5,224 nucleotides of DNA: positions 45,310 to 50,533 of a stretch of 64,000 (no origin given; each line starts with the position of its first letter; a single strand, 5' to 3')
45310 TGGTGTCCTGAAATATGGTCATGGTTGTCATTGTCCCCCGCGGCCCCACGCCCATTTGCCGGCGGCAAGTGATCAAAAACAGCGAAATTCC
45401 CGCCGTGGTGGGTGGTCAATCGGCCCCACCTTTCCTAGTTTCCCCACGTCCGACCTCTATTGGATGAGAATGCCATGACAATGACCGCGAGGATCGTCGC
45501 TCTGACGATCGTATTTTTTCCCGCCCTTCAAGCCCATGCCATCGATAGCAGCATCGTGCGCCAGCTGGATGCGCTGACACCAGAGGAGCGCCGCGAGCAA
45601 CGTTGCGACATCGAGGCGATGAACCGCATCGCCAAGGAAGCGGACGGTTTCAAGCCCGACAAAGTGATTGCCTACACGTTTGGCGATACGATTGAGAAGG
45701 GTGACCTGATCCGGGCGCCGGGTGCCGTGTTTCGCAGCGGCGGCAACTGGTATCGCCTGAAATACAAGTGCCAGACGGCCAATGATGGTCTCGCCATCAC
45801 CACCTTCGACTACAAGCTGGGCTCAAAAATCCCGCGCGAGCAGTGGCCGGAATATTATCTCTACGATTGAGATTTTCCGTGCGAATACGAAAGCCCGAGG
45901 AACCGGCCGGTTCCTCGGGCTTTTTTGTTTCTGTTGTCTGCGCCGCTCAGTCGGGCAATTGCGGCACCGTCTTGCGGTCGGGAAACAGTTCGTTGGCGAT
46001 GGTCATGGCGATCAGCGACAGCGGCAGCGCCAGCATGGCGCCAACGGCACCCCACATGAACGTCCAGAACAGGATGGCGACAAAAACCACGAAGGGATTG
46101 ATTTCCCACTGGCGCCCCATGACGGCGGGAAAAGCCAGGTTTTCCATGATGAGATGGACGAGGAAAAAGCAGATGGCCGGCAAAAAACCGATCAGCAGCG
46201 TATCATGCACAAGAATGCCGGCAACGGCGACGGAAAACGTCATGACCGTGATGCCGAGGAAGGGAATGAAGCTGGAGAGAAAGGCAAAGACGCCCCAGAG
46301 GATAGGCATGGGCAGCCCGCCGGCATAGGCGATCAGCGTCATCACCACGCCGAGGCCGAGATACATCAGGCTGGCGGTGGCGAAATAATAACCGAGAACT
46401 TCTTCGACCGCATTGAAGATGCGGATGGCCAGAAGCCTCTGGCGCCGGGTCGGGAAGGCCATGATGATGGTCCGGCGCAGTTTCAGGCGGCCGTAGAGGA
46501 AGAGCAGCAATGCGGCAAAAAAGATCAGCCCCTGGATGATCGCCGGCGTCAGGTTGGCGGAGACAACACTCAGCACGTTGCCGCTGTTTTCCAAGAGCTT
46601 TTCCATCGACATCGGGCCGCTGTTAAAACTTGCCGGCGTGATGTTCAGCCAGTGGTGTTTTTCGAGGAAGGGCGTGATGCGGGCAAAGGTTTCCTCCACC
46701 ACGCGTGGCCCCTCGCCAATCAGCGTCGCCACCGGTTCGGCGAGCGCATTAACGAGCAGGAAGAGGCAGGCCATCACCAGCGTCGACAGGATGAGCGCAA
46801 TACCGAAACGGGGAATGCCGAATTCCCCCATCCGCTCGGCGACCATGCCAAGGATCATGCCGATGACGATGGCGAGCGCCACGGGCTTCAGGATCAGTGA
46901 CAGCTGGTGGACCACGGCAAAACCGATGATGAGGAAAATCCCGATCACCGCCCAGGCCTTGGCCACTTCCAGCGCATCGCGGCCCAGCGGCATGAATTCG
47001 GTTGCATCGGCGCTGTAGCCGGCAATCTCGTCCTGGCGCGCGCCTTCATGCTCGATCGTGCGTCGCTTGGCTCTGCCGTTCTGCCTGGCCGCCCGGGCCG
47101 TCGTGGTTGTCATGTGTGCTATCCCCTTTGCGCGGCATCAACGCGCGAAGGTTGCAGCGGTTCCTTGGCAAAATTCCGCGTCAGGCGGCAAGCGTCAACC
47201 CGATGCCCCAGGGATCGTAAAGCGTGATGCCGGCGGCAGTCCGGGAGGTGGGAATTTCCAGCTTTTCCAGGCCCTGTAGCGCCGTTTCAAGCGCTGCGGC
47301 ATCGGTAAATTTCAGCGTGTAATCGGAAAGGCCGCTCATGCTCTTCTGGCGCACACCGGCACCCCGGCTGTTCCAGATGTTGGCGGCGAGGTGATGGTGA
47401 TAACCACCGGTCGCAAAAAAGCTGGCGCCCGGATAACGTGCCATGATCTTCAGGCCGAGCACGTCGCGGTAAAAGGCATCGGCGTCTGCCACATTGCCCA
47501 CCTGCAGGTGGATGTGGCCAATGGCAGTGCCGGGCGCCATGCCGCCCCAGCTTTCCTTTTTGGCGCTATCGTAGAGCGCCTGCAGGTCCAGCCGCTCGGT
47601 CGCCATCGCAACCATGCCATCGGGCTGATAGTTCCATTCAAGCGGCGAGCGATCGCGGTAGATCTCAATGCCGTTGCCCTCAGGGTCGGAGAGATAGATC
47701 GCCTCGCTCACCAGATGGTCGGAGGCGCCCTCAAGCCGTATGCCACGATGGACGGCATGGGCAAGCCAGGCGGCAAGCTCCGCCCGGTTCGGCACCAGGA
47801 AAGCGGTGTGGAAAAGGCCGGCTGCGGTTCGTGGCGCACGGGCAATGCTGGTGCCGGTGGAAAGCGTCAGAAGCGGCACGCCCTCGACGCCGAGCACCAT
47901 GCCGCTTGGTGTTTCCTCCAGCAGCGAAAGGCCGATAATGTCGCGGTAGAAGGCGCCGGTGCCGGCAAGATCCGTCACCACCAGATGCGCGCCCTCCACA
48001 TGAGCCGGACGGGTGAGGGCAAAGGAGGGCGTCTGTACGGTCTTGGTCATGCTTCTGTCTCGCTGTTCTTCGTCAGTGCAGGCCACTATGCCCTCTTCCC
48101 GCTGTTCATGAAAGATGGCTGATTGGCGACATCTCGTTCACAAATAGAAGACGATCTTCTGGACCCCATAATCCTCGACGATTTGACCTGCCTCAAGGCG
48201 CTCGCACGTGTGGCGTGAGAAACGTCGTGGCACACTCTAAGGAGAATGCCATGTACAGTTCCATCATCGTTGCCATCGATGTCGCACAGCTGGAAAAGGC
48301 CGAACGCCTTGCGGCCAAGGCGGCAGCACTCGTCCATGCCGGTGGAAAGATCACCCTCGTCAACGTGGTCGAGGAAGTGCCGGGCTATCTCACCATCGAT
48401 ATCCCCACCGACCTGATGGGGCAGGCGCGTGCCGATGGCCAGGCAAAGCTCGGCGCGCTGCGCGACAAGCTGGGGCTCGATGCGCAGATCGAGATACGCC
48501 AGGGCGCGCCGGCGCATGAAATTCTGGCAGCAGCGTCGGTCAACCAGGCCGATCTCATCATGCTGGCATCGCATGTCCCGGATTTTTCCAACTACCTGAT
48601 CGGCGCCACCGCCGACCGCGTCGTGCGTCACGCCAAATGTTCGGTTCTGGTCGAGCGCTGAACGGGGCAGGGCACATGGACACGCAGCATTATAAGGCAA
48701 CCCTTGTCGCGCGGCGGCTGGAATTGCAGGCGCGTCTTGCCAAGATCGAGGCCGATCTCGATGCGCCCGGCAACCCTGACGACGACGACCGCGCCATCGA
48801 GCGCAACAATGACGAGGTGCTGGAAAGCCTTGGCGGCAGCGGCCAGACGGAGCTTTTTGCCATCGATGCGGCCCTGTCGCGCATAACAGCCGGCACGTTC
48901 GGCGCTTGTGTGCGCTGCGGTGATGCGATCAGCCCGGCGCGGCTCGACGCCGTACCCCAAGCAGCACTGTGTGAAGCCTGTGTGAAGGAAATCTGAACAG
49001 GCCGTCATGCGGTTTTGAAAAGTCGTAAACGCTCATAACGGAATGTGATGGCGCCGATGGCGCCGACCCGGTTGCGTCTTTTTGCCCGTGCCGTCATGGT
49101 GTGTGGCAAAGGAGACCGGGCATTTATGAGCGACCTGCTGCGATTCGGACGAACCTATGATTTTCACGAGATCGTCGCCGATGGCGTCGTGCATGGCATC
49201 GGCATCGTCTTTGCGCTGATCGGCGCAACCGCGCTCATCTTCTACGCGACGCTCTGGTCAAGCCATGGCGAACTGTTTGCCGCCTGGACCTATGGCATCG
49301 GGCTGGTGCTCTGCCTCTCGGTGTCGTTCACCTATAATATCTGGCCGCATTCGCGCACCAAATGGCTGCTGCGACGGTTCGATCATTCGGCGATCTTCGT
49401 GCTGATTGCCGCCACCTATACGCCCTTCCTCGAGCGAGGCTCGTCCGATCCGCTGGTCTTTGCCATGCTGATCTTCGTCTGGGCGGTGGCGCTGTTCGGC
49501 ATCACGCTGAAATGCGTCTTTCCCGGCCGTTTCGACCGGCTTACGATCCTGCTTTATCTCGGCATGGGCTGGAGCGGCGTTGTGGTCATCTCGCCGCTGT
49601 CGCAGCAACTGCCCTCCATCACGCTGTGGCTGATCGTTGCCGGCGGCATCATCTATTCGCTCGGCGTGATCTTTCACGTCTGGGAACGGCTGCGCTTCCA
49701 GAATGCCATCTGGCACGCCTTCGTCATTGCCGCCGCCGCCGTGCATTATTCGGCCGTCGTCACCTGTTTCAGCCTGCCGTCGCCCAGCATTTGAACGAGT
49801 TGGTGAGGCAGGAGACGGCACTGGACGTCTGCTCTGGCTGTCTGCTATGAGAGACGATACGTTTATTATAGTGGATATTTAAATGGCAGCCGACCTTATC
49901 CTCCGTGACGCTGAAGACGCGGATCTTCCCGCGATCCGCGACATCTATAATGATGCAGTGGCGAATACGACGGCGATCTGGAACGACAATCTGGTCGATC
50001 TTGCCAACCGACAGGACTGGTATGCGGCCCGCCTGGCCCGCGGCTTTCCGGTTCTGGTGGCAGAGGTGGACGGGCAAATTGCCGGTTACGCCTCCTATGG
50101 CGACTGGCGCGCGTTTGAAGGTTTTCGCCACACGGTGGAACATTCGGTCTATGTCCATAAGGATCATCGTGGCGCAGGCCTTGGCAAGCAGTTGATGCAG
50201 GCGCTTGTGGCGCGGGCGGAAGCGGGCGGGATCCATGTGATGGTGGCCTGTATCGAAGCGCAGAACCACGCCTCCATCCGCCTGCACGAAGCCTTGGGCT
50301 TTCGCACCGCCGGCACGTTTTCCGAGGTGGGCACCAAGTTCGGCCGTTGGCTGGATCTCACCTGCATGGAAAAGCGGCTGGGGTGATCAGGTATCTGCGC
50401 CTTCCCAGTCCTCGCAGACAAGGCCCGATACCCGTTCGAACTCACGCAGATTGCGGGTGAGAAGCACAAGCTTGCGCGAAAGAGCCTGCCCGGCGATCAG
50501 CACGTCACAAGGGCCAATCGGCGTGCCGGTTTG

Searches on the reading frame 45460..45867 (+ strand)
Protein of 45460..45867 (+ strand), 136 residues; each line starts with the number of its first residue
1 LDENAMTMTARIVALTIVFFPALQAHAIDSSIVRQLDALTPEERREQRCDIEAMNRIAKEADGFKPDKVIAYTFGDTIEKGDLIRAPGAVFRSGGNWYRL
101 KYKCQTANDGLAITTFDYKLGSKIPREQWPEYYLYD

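Call 74: search_protein_families(library=pfam, proteins=[window:45460-45867:+], max_evalue=0.0001)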
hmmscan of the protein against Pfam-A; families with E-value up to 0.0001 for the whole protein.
window:45460-45867:+ (136 aa): 1 family
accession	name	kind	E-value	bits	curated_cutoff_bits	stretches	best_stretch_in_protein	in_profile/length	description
PF06059.17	DUF930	-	2.7e-35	121.3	25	1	36-134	1-99/99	Domain of Unknown Function (DUF930)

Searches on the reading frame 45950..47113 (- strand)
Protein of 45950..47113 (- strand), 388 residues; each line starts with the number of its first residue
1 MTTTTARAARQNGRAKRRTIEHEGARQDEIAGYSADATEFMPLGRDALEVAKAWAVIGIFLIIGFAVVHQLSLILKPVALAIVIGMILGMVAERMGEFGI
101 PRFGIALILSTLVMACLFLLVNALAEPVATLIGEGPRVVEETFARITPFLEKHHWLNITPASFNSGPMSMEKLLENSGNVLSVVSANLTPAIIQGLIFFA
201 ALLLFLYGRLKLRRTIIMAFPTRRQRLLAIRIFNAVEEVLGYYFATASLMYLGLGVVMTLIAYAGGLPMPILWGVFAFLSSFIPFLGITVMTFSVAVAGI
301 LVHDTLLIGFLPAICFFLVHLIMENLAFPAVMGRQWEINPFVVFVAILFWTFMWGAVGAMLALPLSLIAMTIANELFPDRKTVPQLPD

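Call 75: search_protein_families(library=pfam, proteins=[window:45950-47113:-], max_evalue=0.0001)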
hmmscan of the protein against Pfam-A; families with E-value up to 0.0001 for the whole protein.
window:45950-47113:- (388 aa): 1 family
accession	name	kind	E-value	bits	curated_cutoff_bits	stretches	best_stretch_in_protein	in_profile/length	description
PF01594.21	AI-2E_transport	-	4.1e-33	115.4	34.3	1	56-374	3-324/327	AI-2E family transporter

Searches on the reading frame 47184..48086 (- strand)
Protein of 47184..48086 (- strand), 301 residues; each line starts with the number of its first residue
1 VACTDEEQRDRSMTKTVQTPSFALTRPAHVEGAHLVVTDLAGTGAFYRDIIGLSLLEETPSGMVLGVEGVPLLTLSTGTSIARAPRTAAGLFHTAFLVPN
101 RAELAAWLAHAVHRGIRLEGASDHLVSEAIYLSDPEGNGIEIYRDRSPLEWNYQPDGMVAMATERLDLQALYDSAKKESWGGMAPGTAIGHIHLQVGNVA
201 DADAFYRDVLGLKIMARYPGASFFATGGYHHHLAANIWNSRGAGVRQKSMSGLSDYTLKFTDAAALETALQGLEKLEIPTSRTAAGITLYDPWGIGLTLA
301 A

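Call 75: search_protein_families(library=pfam, proteins=[window:47184-48086:-], max_evalue=0.0001)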
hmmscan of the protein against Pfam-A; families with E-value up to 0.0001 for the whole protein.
window:47184-48086:- (301 aa): 3 families
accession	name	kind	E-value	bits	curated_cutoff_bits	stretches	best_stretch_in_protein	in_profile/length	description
PF00903.31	Glyoxalase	-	2.4e-20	73.5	20.6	2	28-142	3-121/121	Glyoxalase/Bleomycin resistance protein/Dioxygenase superfamily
PF22677.2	Ble-like_N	-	6.4e-06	26.3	24.5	0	199-219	12-33/41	Bleomycin resistance protein-like N-terminal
PF18029.7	Glyoxalase_6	-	9.3e-06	26.7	23.6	0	37-141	6-104/106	Glyoxalase-like domain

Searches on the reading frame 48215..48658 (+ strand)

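Call 75: search_protein_families(library=pfam, proteins=[window:48215-48658:+], max_evalue=0.0001)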
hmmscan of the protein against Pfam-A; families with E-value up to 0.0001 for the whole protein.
window:48215-48658:+ (148 aa): 1 family
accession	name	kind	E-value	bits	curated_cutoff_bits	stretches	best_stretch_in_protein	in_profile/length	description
PF00582.32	Usp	-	1.1e-21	78.3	24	1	13-146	1-139/141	Universal stress protein family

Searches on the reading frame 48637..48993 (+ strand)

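Call 75: search_protein_families(library=pfam, proteins=[window:48637-48993:+], max_evalue=0.0001)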
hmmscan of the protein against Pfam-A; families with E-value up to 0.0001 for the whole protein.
window:48637-48993:+ (119 aa): 2 families
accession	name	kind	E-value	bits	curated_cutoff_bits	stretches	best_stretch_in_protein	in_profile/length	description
PF21173.2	DksA-like_N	-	8.6e-29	99.9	27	1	19-83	1-65/65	DnaK suppressor protein-like, N-terminal domain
PF01258.23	zf-dskA_traR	-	1.9e-08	34.6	24.9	1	86-115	1-30/36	Prokaryotic dksA/traR C4-type zinc finger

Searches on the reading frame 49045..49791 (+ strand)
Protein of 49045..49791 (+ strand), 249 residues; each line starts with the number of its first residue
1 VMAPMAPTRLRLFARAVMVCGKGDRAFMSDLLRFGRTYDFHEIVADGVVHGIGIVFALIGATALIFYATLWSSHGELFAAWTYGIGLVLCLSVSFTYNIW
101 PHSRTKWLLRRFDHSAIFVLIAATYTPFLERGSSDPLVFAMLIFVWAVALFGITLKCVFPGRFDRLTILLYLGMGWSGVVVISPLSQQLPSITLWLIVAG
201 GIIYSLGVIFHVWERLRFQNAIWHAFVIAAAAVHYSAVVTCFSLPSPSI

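Call 75: search_protein_families(library=pfam, proteins=[window:49045-49791:+], max_evalue=0.0001)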
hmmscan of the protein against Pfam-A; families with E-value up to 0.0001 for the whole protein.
window:49045-49791:+ (249 aa): 1 family
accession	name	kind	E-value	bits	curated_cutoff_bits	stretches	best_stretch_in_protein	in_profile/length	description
PF03006.26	HlyIII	-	7.7e-30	104.6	26.2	1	42-235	5-224/224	Haemolysin-III related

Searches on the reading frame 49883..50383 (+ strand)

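Call 75: search_protein_families(library=pfam, proteins=[window:49883-50383:+], max_evalue=0.0001)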
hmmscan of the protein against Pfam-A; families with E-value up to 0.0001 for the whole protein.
window:49883-50383:+ (167 aa): 8 families
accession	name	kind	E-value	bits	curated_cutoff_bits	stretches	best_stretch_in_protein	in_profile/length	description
PF00583.31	Acetyltransf_1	-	2.5e-22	79.8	20.7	1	19-140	2-116/116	Acetyltransferase (GNAT) family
PF13420.13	Acetyltransf_4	-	6.5e-18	65.7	24.3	1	7-159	1-153/155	Acetyltransferase (GNAT) domain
PF13508.13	Acetyltransf_7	-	2.1e-14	54.1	27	1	57-141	5-83/84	Acetyltransferase (GNAT) domain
PF13302.13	Acetyltransf_3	-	5.9e-14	53.4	25.4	1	5-141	2-138/138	Acetyltransferase (GNAT) domain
PF13673.13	Acetyltransf_10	-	3.8e-11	43.5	23.6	1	42-144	18-111/128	Acetyltransferase (GNAT) domain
PF08445.16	FR47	-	1.5e-10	41.3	22.1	1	88-143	26-80/86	FR47-like protein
PF14542.12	Acetyltransf_CG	-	1.5e-06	28.7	30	1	61-123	5-64/80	GCN5-related N-acetyl-transferase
PF12746.13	GNAT_acetyltran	-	1.5e-05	25.2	26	1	32-145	138-239/243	GNAT acetyltransferase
